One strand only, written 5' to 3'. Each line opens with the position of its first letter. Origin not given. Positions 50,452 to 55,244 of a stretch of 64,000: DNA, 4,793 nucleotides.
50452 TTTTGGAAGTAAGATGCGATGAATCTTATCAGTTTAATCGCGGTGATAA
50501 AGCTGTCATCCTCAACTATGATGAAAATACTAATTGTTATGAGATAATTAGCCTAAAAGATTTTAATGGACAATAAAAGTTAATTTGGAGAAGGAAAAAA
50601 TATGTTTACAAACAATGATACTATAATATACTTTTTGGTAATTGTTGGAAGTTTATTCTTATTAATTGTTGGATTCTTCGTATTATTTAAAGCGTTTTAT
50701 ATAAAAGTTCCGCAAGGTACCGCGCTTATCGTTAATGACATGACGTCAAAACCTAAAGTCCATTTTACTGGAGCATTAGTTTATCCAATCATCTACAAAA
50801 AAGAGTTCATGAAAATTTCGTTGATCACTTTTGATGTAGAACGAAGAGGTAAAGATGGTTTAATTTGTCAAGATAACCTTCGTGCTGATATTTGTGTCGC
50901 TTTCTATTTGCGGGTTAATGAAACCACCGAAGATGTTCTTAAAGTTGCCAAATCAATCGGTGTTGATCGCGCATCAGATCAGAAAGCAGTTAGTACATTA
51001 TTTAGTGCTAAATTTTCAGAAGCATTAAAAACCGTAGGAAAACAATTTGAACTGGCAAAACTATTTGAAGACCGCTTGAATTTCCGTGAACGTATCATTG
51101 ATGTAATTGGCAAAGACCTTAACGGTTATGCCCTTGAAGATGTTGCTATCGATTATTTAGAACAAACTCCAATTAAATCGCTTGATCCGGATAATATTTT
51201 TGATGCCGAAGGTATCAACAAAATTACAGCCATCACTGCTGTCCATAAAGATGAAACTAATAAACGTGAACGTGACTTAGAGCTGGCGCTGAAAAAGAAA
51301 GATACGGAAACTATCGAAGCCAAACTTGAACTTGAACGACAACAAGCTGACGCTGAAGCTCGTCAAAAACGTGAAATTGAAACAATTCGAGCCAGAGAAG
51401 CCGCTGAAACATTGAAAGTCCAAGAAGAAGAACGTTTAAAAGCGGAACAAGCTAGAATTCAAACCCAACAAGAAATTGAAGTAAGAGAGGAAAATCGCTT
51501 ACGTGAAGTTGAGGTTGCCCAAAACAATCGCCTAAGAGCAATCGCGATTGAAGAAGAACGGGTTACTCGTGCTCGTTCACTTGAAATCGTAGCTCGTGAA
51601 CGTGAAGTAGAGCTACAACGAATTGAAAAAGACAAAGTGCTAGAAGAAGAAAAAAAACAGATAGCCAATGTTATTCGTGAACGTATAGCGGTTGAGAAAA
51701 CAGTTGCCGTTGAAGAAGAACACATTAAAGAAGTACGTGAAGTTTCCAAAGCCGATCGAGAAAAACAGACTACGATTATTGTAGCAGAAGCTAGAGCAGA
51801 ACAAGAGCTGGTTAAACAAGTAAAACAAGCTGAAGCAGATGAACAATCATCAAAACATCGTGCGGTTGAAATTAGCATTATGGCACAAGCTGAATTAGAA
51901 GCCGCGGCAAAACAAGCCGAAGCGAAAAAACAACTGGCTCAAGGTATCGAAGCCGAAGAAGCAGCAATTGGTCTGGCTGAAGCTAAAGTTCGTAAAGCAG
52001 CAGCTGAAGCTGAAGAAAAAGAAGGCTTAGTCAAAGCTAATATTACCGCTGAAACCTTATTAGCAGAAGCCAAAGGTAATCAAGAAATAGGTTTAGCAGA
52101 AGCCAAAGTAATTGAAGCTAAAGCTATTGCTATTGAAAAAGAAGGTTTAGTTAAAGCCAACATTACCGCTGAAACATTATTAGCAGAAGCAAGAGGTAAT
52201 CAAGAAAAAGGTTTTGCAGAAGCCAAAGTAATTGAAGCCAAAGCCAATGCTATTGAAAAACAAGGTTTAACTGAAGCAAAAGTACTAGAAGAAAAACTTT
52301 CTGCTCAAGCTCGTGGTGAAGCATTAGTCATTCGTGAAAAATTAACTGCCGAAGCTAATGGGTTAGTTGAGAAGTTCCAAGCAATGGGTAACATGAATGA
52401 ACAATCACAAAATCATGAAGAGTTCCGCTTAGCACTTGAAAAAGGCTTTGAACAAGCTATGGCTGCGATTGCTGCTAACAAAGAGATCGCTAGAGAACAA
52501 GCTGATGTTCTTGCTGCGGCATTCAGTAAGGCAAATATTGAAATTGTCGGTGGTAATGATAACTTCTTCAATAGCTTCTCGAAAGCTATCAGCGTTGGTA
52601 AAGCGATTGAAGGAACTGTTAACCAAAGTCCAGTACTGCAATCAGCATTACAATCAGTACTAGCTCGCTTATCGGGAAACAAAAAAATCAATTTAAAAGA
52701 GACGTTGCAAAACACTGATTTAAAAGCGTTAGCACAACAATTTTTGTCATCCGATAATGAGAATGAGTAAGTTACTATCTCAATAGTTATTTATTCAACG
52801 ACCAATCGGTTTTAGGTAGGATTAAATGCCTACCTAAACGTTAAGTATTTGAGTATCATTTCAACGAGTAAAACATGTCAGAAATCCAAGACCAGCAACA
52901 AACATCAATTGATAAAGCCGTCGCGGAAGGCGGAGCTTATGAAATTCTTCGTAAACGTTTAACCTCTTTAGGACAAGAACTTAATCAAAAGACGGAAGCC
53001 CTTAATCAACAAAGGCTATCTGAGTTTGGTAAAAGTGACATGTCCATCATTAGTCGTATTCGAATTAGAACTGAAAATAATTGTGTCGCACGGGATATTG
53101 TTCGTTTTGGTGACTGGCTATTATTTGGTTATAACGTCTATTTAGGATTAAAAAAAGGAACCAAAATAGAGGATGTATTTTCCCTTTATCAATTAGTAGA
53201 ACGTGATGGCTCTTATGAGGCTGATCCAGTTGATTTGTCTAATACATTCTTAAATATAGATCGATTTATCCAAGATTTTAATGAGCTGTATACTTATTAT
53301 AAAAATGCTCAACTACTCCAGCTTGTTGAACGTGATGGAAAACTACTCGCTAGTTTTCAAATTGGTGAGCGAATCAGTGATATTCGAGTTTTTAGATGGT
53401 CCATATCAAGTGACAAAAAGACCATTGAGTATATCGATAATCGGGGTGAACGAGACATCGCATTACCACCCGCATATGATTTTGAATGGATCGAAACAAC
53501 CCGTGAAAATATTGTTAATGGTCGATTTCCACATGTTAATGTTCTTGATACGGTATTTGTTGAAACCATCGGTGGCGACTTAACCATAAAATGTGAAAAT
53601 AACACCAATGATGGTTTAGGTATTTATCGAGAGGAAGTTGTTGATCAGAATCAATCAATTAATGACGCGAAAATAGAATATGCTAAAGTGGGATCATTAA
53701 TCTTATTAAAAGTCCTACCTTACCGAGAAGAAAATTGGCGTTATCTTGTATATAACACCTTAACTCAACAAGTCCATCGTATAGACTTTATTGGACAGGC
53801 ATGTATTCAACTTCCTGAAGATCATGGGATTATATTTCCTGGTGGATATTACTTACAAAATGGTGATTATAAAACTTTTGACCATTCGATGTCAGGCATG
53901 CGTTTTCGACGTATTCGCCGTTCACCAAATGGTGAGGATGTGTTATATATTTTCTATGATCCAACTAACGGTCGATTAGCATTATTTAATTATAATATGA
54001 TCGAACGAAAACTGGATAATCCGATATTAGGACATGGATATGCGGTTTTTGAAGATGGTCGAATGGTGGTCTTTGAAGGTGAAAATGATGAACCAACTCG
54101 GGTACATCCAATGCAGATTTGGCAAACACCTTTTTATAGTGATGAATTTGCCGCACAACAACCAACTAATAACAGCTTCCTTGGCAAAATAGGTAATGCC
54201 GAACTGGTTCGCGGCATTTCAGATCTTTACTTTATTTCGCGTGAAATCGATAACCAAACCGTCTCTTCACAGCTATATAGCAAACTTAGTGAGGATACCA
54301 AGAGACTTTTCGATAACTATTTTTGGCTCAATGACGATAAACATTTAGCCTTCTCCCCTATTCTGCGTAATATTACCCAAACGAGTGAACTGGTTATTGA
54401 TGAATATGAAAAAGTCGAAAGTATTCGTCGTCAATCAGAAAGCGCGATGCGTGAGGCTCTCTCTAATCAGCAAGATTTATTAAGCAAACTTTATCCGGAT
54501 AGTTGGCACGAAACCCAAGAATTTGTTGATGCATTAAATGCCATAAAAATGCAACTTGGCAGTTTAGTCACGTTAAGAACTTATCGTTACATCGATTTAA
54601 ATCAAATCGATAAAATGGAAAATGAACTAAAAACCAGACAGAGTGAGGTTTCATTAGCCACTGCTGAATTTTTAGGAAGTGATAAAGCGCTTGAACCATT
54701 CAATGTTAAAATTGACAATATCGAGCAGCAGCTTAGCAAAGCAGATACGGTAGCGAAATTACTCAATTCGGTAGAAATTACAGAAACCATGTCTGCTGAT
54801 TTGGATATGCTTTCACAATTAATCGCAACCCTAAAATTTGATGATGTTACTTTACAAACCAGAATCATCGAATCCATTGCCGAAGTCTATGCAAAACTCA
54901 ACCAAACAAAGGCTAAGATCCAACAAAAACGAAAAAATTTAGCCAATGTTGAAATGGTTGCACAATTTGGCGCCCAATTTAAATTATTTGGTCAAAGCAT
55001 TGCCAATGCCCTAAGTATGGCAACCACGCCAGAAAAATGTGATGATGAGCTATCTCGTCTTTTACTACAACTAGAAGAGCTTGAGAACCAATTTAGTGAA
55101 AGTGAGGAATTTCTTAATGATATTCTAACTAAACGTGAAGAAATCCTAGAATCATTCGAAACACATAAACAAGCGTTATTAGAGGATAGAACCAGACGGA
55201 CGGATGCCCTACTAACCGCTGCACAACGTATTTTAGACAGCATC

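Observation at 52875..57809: A 1644-aa soluble protein whose only recognisable domain is a C-terminal AAA+ module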

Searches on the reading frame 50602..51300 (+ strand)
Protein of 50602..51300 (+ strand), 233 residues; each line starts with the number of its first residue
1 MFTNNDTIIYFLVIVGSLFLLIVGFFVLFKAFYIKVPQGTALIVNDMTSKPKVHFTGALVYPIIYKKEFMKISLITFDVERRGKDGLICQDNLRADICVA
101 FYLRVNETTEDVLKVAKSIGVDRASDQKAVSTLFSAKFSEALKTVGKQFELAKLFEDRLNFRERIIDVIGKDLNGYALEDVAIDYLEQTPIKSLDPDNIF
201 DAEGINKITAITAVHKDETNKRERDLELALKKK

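Call 23: search_protein_families(library=pfam, proteins=[window:50602-51300:+], max_evalue=10)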
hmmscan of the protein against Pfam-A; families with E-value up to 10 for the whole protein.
window:50602-51300:+ (233 aa): 1 family
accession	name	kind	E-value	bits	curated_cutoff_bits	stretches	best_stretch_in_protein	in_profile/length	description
PF01145.31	Band_7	-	1.3e-07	32.3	23.6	1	35-182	2-141/176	SPFH domain / Band 7 family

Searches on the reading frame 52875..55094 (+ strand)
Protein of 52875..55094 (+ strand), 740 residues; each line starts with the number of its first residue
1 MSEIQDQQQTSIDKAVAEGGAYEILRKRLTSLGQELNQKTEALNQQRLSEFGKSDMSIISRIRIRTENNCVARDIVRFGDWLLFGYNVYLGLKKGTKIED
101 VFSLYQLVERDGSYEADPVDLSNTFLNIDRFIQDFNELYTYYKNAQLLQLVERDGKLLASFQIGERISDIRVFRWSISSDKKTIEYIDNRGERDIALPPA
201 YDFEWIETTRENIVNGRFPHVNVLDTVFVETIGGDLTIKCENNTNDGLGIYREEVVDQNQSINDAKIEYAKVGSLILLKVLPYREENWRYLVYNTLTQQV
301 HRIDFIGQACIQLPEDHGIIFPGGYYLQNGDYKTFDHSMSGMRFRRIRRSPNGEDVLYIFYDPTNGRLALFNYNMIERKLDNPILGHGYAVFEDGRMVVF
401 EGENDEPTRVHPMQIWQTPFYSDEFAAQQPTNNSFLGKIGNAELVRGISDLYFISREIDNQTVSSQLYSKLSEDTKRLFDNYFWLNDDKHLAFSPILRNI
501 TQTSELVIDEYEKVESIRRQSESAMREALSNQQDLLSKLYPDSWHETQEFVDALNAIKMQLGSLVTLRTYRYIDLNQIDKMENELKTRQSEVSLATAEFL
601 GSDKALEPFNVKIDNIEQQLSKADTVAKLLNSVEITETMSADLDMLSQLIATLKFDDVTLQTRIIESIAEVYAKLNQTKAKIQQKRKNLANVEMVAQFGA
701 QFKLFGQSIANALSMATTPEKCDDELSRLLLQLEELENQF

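Call 37: predict_structure(alignment_id=A1)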
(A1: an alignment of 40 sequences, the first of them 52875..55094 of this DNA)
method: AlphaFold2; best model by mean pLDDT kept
length: 740 residues; sequences in the alignment: 40
mean_pLDDT: 77.3   pTM: 0.41
mean pLDDT of the five models: 77.3, 70.6, 68.3, 68.0, 64.1
residues with pLDDT >= 90: 56; 70-90: 516; 50-70: 132; < 50: 36
segments of 3 or more residues with pLDDT < 50: 1-4, 54-57, 349-354, 375-382, 418-425
pLDDT, mean of each block of 10 residues (from residue 1): 52 70 85 90 80 54 77 80 82 71 86 79 86 83 77 80 71 83 76 53 81 76 82 75 60 80 83 89 87 87 82 74 80 70 59 53 63 48 57 65 68 62 48 63 69 84 78 84 78 88 87 82 89 89 83 89 89 88 90 85 83 88 84 87 82 77 84 88 85 80 81 79 83 80
secondary structure, 60 per line:
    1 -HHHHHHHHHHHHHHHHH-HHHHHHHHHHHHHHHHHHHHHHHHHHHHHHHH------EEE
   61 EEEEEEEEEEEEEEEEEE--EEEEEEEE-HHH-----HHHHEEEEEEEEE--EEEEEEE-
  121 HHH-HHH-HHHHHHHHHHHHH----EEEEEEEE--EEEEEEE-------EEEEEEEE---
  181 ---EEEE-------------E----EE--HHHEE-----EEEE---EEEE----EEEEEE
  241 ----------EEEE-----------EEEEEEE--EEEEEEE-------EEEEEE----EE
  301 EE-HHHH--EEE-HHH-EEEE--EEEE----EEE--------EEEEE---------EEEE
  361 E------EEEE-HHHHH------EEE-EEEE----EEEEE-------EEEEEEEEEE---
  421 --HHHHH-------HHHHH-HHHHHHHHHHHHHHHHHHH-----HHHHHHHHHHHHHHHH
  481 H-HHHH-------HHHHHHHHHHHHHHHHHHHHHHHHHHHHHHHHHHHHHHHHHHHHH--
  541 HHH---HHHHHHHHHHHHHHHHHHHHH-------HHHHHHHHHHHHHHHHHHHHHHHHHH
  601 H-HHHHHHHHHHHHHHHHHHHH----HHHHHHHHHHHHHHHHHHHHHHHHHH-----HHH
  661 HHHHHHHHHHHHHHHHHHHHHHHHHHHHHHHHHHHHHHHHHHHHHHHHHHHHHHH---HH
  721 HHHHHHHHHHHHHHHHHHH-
elements in order (helices of 4 or more, strands of 3 or more residues): H2-18 H20-51 E58-78 E81-88 H98-101 E102-110 E113-119 H129-141 E146-153 E156-162 E170-177 E184-187 E220-223 E227-230 E235-240 E251-254 E266-272 E275-281 E289-294 E299-302 H304-307 E310-312 E318-321 E324-327 E332-334 E343-347 E357-361 E368-371 H373-377 E384-386 E388-391 E396-400 E408-417 H423-427 H435-439 H441-459 H465-481 H483-486 H494-538 H547-567 H575-601 H603-622 H627-652 H658-715 H719-739
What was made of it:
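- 52977..54323 (+): DUF3686 region (aa 35-483): the end of the N-terminal helical hairpin plus a predicted beta-propeller. AlphaFold model 1 (call 37).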

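Call 42: fold_search(model_id=the predicted structure, library=pdb)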
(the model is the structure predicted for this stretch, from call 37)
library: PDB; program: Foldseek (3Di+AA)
matches with E <= 10: 534; with E <= 0.001: 39
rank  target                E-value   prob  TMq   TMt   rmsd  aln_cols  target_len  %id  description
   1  9n73_LI               2.9e-06  1.00  0.15  0.17  34.9       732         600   10  SSU processome maturation and disassembly, State G (released 2025-10-29)
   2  8f5o_C                7.7e-06  1.00  0.15  0.11  28.9       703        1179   10  Structure of Leishmania tarentolae IFT-A (state 1) (released 2022-12-21)
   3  7tbl_A5               1.4e-05  0.92  0.11  0.08  33.0      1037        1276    9  Composite structure of the human nuclear pore complex (NPC) cytoplasmic face generated with a 12A cryo-ET map of the  (released 2022-06-22)
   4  7tbk_A5               1.5e-05  0.92  0.11  0.08  33.0      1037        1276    9  Composite structure of the dilated human nuclear pore complex (NPC) symmetric core generated with a 37A in situ cryo- (released 2022-06-15)
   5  9g33_UH               2.5e-05  0.99  0.16  0.20  28.9       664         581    9  Stalled 90S - Utp23-Krr1-deltaC3 (released 2025-06-18)
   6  9a2d_C                2.6e-05  0.99  0.15  0.10  27.1       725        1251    9  Modeling of the ciliary Intraflagellar transport-A complex (released 2024-05-10)
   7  7pi2_G                4.8e-05  1.00  0.17  0.33  15.9       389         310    9  PfCyRPA bound to monoclonal antibody Cy.003 Fab fragment (released 2022-02-09)
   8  9y6s_7K               6.0e-05  0.60  0.09  0.06  53.4      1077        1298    9  96-nm repeat of the Leishmania tarentolae doublet microtubule (released 2025-12-17)
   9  7pi2_D                6.9e-05  1.00  0.17  0.32  16.9       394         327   10  PfCyRPA bound to monoclonal antibody Cy.003 Fab fragment (released 2022-02-09)
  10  9d1y_A                1.1e-04  1.00  0.16  0.26  16.6       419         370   10  Structure of G75R Ubiquitin bound to KLHDC3-EloB/C (released 2024-11-20)
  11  8qcb_C                1.3e-04  0.98  0.14  0.23  17.3       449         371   10  CryoEM structure of a S. Cerevisiae Ski2387 complex in the open state (released 2023-11-08)
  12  9fj8_B                1.5e-04  1.00  0.17  0.34  14.5       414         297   12  Teth514_1788 1,2-beta-oligomannan phosphorylase in complex with mannotetraose (released 2025-06-11)
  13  9d1i_A                1.5e-04  0.99  0.16  0.26  17.5       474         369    9  Structure of Ubiquitin bound to KLHDC3-EloB/C (released 2024-11-20)
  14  7k58_C                1.7e-04  0.99  0.18  0.05  38.0       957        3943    8  Structure of outer-arm dyneins bound to microtubule with microtubule binding state 1(MTBS-1) (released 2021-09-29)
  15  5ods_D                1.8e-04  0.57  0.09  0.10  29.7       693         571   11  Structure of a phosphoprotein-protein complex (released 2018-03-14)
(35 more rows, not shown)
